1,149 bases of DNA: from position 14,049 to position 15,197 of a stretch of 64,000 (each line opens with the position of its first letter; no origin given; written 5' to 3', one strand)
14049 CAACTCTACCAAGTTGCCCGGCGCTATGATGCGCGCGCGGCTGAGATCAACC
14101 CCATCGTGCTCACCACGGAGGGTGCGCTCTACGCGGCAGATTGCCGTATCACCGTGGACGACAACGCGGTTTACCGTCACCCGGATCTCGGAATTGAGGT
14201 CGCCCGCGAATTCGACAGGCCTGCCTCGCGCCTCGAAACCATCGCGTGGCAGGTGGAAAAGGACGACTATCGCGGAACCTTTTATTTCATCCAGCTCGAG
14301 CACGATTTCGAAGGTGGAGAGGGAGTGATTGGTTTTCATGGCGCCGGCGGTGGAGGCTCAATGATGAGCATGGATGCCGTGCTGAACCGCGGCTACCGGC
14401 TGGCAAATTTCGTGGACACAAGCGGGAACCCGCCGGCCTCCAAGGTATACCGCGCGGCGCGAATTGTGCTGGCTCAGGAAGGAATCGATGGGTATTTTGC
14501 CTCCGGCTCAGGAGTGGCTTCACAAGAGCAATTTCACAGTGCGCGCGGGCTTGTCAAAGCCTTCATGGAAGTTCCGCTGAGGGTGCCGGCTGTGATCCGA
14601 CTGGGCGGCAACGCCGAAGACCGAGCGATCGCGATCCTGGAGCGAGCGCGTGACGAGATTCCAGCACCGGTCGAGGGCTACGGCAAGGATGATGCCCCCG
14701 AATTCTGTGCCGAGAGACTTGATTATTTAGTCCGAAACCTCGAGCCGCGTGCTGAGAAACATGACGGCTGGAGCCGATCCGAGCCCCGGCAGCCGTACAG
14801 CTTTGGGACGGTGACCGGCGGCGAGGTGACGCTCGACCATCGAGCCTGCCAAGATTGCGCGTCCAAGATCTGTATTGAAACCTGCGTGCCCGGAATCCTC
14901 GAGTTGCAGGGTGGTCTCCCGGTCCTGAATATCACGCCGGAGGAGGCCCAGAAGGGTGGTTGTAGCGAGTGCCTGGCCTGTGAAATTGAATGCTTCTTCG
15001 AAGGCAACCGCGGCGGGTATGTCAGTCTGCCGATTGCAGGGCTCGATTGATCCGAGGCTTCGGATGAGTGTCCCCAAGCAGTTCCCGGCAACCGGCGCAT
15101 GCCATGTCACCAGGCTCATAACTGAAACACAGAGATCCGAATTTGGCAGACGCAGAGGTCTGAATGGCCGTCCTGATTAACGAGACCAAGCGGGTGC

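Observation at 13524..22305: Eight-gene operon-like cluster joining citryl-CoA synthetase/lyase-like genes to a homoaconitase-type hydro-lyase, an IDH/HICDH-type dehydrogenase, PrpD and a thioesterase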

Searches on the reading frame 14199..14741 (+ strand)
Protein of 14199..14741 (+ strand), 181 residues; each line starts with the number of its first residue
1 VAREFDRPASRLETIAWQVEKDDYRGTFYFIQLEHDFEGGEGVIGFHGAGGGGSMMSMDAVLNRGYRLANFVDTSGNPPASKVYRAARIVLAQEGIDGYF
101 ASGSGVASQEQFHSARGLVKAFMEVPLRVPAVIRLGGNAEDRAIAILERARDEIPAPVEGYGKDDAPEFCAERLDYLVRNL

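Call 44: search_solved_structures(query=window:14199-14741:+, max_evalue=1, show_alignments=5)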
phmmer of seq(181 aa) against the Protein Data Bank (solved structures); distinct sequences matched with E-value up to 1: 20.
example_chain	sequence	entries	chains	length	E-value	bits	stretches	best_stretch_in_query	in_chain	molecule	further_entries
6hxq_B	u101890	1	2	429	1.9e-11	47.2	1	5-108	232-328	Citryl-CoA synthetase large subunit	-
3ufx_B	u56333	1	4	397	3.3e-11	46.4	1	41-149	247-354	Succinyl-CoA synthetase beta subunit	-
6mgg_B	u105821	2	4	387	1.5e-08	37.7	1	36-155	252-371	Succinate--CoA ligase [ADP-forming] subunit beta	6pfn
2fp4_B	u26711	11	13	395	1.3e-07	34.6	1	38-149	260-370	Succinyl-CoA ligase [GDP-forming] beta-chain, mitochondrial | Succinyl-CoA ligase [GDP-forming] subunit beta, mitochondrial | Succinate--CoA ligase [GDP-forming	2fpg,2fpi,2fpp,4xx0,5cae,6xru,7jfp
1euc_B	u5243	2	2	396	1.3e-07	34.6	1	38-149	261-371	SUCCINYL-COA SYNTHETASE, BETA CHAIN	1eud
6wcv_B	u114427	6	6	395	1.8e-07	34.2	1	38-150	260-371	Succinate--CoA ligase [GDP-forming] subunit beta, mitochondrial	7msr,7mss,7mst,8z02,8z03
1cqi_B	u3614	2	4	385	2.6e-07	33.7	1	32-141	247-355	PROTEIN (SUCCINYL-COA SYNTHETASE BETA CHAIN) | SUCCINYL-COA SYNTHETASE BETA CHAIN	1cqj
1jll_B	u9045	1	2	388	2.6e-07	33.7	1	32-141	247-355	succinyl-CoA synthetase beta subunit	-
1jkj_B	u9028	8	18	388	2.6e-07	33.7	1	32-141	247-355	succinyl-CoA synthetase beta subunit | SUCCINYL-COA SYNTHETASE, BETA SUBUNIT | Succinyl-CoA synthetase beta chain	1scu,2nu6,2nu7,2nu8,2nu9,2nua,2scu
6g4q_B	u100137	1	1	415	3.4e-06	30.1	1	36-148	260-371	Succinate--CoA ligase [ADP-forming] subunit beta, mitochondrial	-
6mel_B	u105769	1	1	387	3.7e-06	29.9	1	49-149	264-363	Succinate--CoA ligase [ADP-forming] subunit beta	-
9swj_D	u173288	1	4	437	3.8e-06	29.9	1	36-148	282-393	Succinate--CoA ligase [ADP-forming] subunit beta, mitochondrial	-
6hxj_A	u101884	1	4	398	0.00045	23.1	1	24-151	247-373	ATP-citrate lyase beta-subunit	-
8a3k_UNK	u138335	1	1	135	0.054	16.4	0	1-27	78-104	sc-apCC-4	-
7yp1_G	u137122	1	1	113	0.12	15.2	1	49-106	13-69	10E4 light chain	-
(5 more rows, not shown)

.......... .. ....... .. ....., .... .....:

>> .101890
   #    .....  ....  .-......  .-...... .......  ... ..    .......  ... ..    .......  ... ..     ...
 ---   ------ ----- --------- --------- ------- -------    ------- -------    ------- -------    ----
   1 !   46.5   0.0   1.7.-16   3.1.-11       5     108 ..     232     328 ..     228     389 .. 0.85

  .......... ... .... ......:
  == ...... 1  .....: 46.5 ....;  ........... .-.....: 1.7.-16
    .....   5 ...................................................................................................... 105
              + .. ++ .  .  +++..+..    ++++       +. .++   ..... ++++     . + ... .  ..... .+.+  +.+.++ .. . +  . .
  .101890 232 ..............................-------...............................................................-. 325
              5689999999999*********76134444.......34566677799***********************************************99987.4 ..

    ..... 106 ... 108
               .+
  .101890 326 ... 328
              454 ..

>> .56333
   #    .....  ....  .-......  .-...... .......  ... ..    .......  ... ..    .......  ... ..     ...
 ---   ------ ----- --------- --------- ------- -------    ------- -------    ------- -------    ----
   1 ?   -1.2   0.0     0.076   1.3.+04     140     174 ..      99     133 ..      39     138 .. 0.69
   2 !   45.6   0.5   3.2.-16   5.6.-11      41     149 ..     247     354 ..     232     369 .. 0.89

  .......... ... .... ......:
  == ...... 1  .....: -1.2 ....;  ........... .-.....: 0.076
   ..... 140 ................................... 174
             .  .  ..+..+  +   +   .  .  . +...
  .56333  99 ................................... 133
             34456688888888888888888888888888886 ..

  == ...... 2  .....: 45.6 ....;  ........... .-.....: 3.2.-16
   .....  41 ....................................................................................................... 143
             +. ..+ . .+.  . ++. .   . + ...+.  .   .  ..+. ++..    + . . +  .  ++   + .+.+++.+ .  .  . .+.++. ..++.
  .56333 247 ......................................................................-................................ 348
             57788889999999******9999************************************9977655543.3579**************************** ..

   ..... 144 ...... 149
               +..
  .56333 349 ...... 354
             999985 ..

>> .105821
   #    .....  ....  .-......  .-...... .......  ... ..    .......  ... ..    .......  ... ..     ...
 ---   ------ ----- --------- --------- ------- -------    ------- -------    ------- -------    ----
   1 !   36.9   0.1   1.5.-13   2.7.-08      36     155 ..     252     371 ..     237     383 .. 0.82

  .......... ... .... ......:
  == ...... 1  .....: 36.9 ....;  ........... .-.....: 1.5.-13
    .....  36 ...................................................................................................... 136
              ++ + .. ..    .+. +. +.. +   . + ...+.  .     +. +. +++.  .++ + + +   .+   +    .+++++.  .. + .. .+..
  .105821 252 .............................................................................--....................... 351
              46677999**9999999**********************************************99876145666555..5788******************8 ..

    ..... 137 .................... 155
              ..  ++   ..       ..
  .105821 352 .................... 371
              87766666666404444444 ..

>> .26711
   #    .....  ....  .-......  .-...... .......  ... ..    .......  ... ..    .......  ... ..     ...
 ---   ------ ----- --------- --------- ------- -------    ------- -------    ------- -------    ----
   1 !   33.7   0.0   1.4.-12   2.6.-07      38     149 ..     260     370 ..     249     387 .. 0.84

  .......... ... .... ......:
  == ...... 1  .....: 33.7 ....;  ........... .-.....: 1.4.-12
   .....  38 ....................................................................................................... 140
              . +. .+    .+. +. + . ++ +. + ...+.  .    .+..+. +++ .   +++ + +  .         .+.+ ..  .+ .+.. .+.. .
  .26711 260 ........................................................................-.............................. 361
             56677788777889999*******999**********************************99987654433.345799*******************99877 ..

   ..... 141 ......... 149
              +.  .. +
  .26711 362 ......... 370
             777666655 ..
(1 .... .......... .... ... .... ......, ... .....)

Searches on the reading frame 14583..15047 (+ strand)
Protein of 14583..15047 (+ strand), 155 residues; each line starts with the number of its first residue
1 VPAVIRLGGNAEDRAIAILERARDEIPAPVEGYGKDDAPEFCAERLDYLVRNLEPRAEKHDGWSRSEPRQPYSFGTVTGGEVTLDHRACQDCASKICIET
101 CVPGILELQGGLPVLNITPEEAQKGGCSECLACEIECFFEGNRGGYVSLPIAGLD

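Call 42: search_protein_families(library=pfam, proteins=[window:14583-15047:+], max_evalue=1)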
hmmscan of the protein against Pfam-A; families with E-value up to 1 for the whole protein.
seq(155 aa): 1 family
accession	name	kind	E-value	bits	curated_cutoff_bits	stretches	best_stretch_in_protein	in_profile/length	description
PF13187.11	Fer4_9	-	0.27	11.7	27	1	88-137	1-47/52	4Fe-4S dicluster domain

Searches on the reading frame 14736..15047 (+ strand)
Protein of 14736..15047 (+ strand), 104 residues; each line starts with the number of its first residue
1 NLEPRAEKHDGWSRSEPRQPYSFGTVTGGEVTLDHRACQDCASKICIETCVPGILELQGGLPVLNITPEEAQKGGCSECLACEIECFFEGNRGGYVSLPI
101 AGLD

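Call 111: search_protein_representatives(protein=window:14736-15047:+)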
Query: 104 residues. Proteins with E-value up to 0.001 (for the whole library): 114; up to 1e-10: 42; up to 1e-30: 0. The best 114 are listed.
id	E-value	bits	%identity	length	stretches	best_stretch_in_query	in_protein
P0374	4.1e-30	120.4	62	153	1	14-104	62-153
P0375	8.0e-30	119.5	62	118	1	16-104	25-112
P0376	3.2e-28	114.4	58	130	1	13-104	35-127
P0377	3.8e-24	101.2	53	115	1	19-104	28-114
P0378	1.4e-23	99.4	54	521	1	14-104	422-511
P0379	1.8e-23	99.1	49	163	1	6-104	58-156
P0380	4.7e-23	97.7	56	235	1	15-104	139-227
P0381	2.0e-22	95.7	60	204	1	24-104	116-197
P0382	2.4e-22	95.4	56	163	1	16-102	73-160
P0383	2.5e-22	95.3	54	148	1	19-103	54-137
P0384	1.7e-21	92.7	52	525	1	20-104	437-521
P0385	4.2e-21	91.4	56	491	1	19-103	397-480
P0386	8.3e-21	90.5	53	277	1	18-103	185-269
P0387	2.4e-20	88.9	54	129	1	20-104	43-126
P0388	2.4e-19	85.8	49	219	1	11-103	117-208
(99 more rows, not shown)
